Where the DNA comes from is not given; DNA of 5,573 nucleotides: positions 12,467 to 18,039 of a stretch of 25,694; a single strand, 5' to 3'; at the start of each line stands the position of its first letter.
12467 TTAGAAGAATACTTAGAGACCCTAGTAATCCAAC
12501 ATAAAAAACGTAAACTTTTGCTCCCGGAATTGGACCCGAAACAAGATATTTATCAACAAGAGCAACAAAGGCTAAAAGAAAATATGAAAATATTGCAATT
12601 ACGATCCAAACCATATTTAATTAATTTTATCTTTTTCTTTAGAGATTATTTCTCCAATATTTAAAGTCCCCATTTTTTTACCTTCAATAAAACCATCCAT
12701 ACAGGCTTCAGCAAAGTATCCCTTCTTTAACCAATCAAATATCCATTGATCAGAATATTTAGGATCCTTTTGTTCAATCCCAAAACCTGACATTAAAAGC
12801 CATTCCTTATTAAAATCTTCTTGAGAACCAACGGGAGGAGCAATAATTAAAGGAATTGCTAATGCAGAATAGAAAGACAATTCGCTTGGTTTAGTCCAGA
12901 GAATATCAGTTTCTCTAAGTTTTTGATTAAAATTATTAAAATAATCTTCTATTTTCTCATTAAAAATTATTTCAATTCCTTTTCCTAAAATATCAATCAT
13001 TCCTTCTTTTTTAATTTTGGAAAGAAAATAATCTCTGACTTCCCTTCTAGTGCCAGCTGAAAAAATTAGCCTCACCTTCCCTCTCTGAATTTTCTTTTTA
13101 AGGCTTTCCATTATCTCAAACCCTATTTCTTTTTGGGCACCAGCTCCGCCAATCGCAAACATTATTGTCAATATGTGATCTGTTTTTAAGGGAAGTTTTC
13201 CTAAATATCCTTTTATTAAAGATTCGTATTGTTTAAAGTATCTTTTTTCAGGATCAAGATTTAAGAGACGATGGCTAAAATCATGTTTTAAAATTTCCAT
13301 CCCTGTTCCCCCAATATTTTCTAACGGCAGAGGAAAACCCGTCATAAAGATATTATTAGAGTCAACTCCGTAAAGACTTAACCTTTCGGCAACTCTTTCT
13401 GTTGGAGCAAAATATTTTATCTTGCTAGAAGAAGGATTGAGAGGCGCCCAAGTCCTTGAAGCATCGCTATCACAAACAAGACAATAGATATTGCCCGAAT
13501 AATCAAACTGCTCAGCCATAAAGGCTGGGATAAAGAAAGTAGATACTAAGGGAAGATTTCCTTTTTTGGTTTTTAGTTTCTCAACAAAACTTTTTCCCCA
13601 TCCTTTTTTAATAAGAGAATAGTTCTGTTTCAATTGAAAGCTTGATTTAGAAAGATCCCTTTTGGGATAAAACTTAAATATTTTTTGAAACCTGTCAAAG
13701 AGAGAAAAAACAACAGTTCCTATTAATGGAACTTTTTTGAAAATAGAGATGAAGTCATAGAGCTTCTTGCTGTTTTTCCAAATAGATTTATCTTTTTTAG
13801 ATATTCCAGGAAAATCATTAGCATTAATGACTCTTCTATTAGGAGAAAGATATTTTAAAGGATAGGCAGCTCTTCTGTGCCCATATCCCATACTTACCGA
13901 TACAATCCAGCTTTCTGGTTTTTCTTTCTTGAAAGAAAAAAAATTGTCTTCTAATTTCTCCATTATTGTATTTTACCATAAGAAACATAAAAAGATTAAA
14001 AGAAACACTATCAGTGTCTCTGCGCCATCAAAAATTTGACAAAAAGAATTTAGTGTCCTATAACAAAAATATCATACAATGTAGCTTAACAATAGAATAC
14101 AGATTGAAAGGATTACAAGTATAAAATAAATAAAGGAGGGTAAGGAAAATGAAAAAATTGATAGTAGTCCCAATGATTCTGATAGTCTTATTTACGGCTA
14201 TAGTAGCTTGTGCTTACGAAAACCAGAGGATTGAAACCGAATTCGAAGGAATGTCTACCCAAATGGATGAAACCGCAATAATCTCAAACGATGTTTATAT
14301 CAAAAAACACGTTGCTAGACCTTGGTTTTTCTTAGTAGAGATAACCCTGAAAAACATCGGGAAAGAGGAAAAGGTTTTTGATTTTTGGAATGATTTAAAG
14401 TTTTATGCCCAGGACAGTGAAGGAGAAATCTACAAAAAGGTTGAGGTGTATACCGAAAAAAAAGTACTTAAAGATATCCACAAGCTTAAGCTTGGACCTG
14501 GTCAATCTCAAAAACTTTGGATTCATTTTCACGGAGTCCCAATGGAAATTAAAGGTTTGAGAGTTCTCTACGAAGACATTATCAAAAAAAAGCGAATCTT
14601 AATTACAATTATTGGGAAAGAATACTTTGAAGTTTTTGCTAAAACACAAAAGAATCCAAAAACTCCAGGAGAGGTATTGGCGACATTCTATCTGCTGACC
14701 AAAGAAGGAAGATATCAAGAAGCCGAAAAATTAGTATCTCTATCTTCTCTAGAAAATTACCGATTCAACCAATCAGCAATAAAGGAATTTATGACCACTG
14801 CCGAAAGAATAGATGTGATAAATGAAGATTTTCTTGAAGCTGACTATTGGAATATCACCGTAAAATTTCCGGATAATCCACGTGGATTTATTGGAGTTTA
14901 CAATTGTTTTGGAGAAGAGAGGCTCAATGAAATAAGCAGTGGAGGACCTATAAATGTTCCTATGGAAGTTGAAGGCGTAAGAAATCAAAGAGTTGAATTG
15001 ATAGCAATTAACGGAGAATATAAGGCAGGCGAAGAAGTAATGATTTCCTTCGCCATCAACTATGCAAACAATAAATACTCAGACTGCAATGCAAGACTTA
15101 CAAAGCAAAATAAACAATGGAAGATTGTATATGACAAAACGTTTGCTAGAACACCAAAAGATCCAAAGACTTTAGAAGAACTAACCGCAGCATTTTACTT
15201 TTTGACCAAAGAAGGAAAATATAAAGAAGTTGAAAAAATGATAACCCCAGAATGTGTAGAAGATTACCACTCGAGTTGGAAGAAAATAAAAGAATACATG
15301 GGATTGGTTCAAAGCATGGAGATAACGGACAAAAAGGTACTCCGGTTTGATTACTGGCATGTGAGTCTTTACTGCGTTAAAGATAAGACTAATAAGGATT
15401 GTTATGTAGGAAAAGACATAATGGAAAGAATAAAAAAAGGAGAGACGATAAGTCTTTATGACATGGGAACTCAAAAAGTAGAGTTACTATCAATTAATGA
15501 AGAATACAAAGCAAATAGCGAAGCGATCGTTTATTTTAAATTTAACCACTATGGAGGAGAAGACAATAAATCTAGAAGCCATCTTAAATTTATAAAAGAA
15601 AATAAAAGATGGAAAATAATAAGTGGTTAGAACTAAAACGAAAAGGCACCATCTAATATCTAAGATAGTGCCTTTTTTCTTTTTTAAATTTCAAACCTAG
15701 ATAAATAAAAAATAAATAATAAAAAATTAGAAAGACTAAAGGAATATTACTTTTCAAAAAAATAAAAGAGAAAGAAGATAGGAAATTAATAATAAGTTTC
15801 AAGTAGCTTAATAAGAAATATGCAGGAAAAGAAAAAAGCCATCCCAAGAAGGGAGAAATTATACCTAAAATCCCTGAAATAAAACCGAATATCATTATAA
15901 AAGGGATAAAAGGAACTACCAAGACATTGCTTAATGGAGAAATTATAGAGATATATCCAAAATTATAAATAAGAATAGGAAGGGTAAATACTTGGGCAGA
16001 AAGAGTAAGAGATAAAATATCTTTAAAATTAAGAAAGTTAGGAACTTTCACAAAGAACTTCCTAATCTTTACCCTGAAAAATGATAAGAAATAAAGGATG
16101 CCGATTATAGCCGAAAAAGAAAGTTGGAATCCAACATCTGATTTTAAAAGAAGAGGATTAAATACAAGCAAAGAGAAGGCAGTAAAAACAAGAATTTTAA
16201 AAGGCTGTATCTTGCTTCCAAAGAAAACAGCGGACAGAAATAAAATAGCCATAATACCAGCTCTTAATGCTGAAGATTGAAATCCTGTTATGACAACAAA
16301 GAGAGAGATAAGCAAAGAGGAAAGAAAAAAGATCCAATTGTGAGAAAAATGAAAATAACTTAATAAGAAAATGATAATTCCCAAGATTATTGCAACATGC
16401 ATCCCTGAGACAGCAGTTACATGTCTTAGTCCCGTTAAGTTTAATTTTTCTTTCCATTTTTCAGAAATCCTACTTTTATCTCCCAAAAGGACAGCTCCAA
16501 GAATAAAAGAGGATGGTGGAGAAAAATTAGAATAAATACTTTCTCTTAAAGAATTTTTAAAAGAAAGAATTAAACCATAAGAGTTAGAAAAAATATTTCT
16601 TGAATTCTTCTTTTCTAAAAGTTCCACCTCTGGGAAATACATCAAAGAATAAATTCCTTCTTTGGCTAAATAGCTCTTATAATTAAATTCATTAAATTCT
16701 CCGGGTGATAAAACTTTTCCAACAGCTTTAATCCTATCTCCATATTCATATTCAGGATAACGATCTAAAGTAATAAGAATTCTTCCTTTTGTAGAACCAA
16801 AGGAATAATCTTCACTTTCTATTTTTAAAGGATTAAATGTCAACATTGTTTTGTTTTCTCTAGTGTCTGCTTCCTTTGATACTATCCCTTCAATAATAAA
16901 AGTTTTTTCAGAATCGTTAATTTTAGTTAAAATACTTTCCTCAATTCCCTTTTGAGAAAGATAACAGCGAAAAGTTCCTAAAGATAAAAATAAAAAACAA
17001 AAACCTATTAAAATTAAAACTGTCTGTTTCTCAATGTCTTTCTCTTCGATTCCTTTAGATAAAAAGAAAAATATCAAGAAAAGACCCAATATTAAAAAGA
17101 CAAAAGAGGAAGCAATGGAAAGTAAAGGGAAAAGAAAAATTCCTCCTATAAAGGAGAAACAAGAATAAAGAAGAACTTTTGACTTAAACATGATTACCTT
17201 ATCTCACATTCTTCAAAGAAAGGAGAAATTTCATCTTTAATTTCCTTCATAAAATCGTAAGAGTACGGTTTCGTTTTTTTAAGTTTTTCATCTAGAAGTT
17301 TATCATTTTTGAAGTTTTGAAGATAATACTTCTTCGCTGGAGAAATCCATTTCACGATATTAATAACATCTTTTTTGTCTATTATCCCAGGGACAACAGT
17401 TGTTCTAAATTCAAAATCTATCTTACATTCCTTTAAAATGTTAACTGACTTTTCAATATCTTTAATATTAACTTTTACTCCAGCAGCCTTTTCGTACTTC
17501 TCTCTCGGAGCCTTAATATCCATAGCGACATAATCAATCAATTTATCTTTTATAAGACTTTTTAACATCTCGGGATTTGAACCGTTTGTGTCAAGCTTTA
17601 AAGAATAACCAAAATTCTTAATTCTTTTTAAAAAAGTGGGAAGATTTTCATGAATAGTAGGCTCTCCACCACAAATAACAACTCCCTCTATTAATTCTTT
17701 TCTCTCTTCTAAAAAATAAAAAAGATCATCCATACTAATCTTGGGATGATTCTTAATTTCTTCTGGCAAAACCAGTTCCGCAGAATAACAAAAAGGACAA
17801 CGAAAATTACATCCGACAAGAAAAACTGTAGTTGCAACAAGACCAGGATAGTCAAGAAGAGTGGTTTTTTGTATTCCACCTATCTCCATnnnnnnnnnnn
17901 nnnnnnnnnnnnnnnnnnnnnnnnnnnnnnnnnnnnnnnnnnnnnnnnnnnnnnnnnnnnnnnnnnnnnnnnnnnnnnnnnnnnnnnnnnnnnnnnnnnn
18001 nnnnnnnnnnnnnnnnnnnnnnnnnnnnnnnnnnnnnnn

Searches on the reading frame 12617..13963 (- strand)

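Call 61: search_protein_families(library=pfam, proteins=[window:12617-13963:-], max_evalue=0.00001)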
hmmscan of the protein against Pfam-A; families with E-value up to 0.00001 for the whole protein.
window:12617-13963:- (448 aa): 1 family
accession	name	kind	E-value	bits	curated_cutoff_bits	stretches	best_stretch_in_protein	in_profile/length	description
PF22053.2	DUF6938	-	1.4e-14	54.7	27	1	265-382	38-172/236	Domain of unknown function (DUF6938)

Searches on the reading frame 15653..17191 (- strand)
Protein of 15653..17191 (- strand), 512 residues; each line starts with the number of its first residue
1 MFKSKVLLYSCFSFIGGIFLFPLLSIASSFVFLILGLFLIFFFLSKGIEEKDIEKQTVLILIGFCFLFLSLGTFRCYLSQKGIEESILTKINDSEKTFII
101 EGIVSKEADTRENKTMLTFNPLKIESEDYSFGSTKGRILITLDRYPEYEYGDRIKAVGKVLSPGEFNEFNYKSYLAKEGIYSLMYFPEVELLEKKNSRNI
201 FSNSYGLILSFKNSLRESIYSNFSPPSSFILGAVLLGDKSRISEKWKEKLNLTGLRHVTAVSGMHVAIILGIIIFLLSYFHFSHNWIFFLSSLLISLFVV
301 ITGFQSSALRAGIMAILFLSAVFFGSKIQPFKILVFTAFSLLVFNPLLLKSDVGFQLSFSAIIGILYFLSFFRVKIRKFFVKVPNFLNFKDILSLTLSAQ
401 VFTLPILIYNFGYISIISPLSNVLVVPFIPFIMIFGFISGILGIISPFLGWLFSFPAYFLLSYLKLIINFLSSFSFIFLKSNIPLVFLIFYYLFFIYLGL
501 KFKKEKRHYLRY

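Call 61: search_protein_families(library=pfam, proteins=[window:15653-17191:-], max_evalue=0.00001)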
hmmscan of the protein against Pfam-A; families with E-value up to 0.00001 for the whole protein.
window:15653-17191:- (512 aa): 2 families
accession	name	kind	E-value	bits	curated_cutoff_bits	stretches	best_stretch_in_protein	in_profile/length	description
PF03772.21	Competence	-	4.9e-51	174.1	23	1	235-501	2-266/270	Competence protein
PF13567.11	DUF4131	-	8.3e-20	71.6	31.6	1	30-191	11-164/165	Domain of unknown function (DUF4131)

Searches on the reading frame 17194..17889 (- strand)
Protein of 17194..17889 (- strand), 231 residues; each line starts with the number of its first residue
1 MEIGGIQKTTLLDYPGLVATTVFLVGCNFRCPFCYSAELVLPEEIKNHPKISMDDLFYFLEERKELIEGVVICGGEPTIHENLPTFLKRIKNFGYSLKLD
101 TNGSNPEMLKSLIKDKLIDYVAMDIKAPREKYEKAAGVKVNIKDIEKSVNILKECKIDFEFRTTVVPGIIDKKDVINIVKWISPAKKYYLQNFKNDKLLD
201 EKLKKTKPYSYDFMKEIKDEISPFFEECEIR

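Call 61: search_protein_families(library=pfam, proteins=[window:17194-17889:-], max_evalue=0.00001)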
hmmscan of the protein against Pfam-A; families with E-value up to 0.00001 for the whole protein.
window:17194-17889:- (231 aa): 2 families
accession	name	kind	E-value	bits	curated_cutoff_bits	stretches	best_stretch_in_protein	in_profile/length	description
PF04055.27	Radical_SAM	-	1.3e-21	77.9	29.5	1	23-180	3-164/166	Radical SAM superfamily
PF13353.11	Fer4_12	-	4.7e-08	33.9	22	1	19-122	7-110/137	4Fe-4S single cluster domain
